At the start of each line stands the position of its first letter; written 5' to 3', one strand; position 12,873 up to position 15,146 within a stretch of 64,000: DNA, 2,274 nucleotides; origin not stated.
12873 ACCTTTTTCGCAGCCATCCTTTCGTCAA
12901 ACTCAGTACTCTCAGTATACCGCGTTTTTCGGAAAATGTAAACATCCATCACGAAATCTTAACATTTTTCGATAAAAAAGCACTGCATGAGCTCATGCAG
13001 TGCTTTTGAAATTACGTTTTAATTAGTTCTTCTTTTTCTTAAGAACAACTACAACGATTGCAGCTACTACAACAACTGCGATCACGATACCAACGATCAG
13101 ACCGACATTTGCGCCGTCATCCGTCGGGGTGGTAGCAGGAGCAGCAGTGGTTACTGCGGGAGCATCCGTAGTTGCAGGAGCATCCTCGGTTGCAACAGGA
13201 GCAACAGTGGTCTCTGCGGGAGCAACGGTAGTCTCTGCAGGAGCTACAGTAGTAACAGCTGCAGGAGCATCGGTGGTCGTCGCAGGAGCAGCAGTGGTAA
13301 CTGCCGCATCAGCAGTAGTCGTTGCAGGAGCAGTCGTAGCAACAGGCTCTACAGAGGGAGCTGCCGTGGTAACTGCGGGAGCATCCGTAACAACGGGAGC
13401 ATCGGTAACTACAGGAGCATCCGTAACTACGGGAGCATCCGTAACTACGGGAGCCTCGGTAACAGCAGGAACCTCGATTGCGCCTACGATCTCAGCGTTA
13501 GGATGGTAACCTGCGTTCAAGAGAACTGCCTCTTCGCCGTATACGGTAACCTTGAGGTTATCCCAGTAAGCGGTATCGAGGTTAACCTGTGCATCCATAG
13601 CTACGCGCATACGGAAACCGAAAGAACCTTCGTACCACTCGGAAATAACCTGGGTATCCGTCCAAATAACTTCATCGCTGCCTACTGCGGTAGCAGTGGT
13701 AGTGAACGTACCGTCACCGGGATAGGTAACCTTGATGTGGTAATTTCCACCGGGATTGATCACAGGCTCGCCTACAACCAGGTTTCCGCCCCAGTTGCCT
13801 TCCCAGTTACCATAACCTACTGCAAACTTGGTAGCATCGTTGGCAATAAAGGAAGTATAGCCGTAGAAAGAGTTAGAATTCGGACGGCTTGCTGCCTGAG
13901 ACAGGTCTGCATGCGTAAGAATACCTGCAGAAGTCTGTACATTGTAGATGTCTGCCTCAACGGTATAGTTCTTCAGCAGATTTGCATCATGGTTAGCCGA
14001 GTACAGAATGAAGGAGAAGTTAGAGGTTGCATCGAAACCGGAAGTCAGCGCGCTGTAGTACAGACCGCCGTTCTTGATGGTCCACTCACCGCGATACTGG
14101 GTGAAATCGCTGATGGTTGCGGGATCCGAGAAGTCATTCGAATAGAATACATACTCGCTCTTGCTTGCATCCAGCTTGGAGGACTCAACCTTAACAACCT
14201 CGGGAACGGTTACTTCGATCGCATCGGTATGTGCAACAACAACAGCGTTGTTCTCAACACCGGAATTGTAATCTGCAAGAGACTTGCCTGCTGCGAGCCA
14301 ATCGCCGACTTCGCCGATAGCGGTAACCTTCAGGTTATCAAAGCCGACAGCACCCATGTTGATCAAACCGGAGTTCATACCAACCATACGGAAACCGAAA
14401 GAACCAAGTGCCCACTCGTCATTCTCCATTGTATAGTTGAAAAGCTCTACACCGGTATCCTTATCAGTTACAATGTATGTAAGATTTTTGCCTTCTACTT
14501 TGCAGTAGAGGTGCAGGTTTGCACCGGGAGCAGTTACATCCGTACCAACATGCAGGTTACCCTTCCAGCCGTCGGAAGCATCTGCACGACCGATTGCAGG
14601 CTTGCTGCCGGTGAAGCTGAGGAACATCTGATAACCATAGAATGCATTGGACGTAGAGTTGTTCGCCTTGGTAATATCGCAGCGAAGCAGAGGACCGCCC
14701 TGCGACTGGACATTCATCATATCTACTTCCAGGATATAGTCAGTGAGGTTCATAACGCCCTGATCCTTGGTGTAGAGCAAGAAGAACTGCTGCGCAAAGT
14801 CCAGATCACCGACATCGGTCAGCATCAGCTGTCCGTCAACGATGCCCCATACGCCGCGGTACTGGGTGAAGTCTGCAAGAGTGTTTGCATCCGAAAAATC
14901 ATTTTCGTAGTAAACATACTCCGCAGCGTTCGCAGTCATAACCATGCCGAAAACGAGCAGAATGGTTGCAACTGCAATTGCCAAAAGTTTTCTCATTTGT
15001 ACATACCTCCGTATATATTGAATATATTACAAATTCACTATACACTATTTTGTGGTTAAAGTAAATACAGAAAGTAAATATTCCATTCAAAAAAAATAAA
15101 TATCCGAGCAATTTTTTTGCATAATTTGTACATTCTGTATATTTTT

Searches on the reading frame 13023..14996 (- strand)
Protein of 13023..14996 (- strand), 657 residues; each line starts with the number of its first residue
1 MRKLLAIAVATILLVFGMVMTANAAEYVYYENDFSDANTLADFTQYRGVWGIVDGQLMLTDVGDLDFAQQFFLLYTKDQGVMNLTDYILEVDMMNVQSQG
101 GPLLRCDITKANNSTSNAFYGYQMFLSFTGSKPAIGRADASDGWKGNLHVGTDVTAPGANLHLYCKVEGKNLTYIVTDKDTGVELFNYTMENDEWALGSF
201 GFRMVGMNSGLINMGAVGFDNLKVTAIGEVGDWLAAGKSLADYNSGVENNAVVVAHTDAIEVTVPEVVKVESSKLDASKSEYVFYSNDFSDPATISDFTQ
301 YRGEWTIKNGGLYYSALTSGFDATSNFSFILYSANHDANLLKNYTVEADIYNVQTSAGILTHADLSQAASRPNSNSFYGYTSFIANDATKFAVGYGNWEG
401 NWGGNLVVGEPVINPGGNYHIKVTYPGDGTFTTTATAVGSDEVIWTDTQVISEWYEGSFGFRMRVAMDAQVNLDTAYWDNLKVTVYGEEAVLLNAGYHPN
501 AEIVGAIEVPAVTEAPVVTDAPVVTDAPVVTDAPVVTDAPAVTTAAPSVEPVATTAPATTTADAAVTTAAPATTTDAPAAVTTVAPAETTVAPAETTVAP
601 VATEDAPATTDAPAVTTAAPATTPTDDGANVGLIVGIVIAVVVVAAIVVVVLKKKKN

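Call 4: search_protein_families(library=ncbifam, proteins=[window:13023-14996:-], max_evalue=1)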
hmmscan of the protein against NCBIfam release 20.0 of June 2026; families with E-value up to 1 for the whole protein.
window:13023-14996:- (657 aa): 0 families

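Call 6: search_protein_families(library=pfam, proteins=[window:13023-14996:-], max_evalue=1)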
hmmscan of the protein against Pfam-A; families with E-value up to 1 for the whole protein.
window:13023-14996:- (657 aa): 2 families
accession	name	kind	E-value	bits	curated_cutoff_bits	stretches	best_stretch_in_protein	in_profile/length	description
PF05808.16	Podoplanin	-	0.083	13.6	30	1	537-654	7-129/135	Podoplanin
PF13648.12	Lipocalin_4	-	0.1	13.9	22.4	1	277-318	30-70/89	Lipocalin-like domain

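Call 15: find_encoding_contigs(protein=window:13023-14996:-, flank=10000, max_places=4)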
Protein window:13023-14996:- (657 aa): 6 contigs read that carry it; 4 places shown.
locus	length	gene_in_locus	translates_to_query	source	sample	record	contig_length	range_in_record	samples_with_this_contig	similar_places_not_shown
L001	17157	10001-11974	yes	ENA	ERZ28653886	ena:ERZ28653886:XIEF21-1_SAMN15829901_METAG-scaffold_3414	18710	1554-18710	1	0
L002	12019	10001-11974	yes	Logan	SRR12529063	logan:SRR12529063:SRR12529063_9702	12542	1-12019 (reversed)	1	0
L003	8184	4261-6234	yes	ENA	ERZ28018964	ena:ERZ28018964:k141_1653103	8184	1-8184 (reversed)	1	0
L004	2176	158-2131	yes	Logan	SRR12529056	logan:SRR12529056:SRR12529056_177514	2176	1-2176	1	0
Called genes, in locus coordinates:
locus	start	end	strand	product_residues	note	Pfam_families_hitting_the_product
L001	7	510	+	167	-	PF01782:RimM, PF05239:PRC (weak), PF24986:PRC_RimM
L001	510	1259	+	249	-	PF01746:tRNA_m1G_MT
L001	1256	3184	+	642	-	PF04932:Wzy_C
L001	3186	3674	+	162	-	PF14221:DUF4330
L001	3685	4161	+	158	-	PF14221:DUF4330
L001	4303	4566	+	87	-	PF00381:PTS-HPr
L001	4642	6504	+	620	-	PF01541:GIY-YIG, PF27096:UvrC_M, PF02151:UVR (weak), PF22920:UvrC_RNaseH, PF08459:UvrC_RNaseH_dom, PF14520:HHH_5 (weak)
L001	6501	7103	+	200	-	PF03602:Cons_hypoth95, PF05175:MTS, PF02086:MethyltransfD12 (faint), PF13847:Methyltransf_31 (weak)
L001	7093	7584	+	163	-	PF08218:Citrate_ly_lig (weak), PF01467:CTP_transf_like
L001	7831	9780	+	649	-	-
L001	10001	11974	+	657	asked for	-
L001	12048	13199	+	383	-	PF01757:Acyl_transf_3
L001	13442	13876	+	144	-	PF02381:MraZ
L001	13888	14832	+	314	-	PF01795:Methyltransf_5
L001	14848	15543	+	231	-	PF04977:DivIC (weak)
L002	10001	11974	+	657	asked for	-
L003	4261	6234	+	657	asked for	-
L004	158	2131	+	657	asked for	-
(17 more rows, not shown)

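Call 64: predict_structure(alignment_id=A6)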
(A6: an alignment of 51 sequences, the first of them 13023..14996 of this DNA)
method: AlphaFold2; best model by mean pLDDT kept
length: 657 residues; sequences in the alignment: 51
mean_pLDDT: 84.4   pTM: 0.66
mean pLDDT of the five models: 84.4, 83.4, 83.0, 83.0, 82.9
residues with pLDDT >= 90: 463; 70-90: 53; 50-70: 33; < 50: 108
segments of 3 or more residues with pLDDT < 50: 520-551, 558-570, 573-582, 584-587, 589-599, 602-606, 608-632, 655-657
pLDDT, mean of each block of 10 residues (from residue 1): 85 80 79 98 98 98 95 98 98 98 97 95 97 95 91 97 98 98 98 97 96 97 98 96 94 87 97 97 98 98 97 94 93 98 98 98 96 85 98 95 96 98 96 98 98 97 97 98 98 98 94 61 41 37 41 45 40 41 40 37 43 37 34 59 78 57
secondary structure, 60 per line:
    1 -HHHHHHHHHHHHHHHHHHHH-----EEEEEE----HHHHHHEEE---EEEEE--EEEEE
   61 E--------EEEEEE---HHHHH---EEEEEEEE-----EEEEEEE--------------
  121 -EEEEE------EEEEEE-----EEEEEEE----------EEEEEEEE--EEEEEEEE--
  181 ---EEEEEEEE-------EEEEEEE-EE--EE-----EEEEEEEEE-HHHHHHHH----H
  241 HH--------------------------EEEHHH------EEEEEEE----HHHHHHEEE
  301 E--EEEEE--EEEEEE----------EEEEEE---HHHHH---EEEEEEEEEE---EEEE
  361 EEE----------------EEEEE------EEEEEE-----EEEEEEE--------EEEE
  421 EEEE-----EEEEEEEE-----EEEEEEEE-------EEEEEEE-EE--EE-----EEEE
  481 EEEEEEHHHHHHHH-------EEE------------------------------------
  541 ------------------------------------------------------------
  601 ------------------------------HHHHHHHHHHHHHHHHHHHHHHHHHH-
elements in order (helices of 4 or more, strands of 3 or more residues): H2-21 E27-32 H37-42 E43-45 E49-53 E56-61 E70-75 H79-83 E87-94 E100-106 E122-126 E133-138 E144-150 E161-168 E171-178 E184-191 E199-205 E218-226 H228-235 E269-271 E281-287 H292-297 E298-301 E304-308 E311-316 E327-332 H336-340 E344-353 E357-363 E380-384 E391-396 E402-408 E417-424 E430-437 E443-450 E458-464 E477-486 H487-494 E502-504 H631-656

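Call 67: fold_search(model_id=the predicted structure, library=pdb)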
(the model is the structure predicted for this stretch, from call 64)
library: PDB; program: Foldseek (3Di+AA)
matches with E <= 10: 1741; with E <= 0.001: 400
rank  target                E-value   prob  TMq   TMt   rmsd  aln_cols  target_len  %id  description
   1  4jqt_A                6.9e-13  1.00  0.24  0.34  18.7       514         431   14  Crystal structure of a putative glycosyl hydrolase (BT3469) from Bacteroides thetaiotaomicron VPI-5482 at 2.49 A resol (released 2013-04-17)
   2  5xau_D                5.1e-08  1.00  0.16  0.17  22.5       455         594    9  Crystal structure of integrin binding fragment of laminin-511 (released 2017-09-20)
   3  7w12_A                6.3e-08  1.00  0.16  0.20  21.2       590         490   12  Complex structure of alginate lyase AlyB-OU02 with G9 (released 2022-11-16)
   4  5zu5                  1.3e-07  0.99  0.15  0.19  20.7       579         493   13  Crystal structure of a full length alginate lyase with CBM domain (released 2018-06-27)
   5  4han_A                1.4e-07  1.00  0.16  0.33  21.9       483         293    7  Crystal structure of Galectin 8 with NDP52 peptide (released 2013-03-20)
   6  6m5y_A                1.7e-07  1.00  0.16  0.35  20.1       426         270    9  Structure of human galectin-1 tandem-repeat mutant with lactose (released 2021-03-17)
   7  3vkl_A                1.7e-07  1.00  0.16  0.33  19.4       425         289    7  Protease-resistant mutant form of human Galectin-8 in complex with two lactose molecules (released 2012-09-12)
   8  5mc9_A                1.7e-07  1.00  0.16  0.17  18.6       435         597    9  Crystal structure of the heterotrimeric integrin-binding region of laminin-111 (released 2017-02-08)
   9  8zdp_v                2.0e-07  1.00  0.22  0.19  17.3       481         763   12  Cryo-EM structure of Mycobacteriophage Douge Central fiber (gp20) (released 2025-06-25)
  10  8zdq_v                2.0e-07  1.00  0.22  0.17  17.3       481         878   12  Cryo-EM structure of Mycobacteriophage Douge complete baseplate (gp13, gp17, gp23, gp16, gp18 and gp20) (released 2025-06-25)
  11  5ik7_A                3.3e-07  1.00  0.16  0.25  20.0       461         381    9  Laminin A2LG45 I-form, Apo. (released 2016-08-10)
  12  6cw1_A                3.9e-07  1.00  0.16  0.26  21.5       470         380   10  Crystal structure of Neurexin-1 alpha ectodomain fragment, L2-L3 (released 2018-09-19)
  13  2e6v_C                4.1e-07  1.00  0.23  0.56   6.4       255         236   10  Crystal structure of VIP36 exoplasmic/lumenal domain, Ca2+/Man3GlcNAc-bound form (released 2007-07-24)
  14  1oq1_A                4.8e-07  1.00  0.23  0.59   5.6       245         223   11  Crystal Structure of Protein of Unknown Function with Galectin-like Fold from Bacillus subtilis (released 2003-09-23)
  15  1dhk_B                5.4e-07  1.00  0.21  0.62   5.7       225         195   12  STRUCTURE OF PORCINE PANCREATIC ALPHA-AMYLASE (released 1997-12-24)
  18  4b1m_B                6.3e-07  1.00  0.21  0.78   3.1       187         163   14  CARBOHYDRATE BINDING MODULE CBM66 FROM BACILLUS SUBTILIS (released 2012-12-12)
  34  4b1m_A                1.7e-06  1.00  0.19  0.70   5.1       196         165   16  CARBOHYDRATE BINDING MODULE CBM66 FROM BACILLUS SUBTILIS (released 2012-12-12)
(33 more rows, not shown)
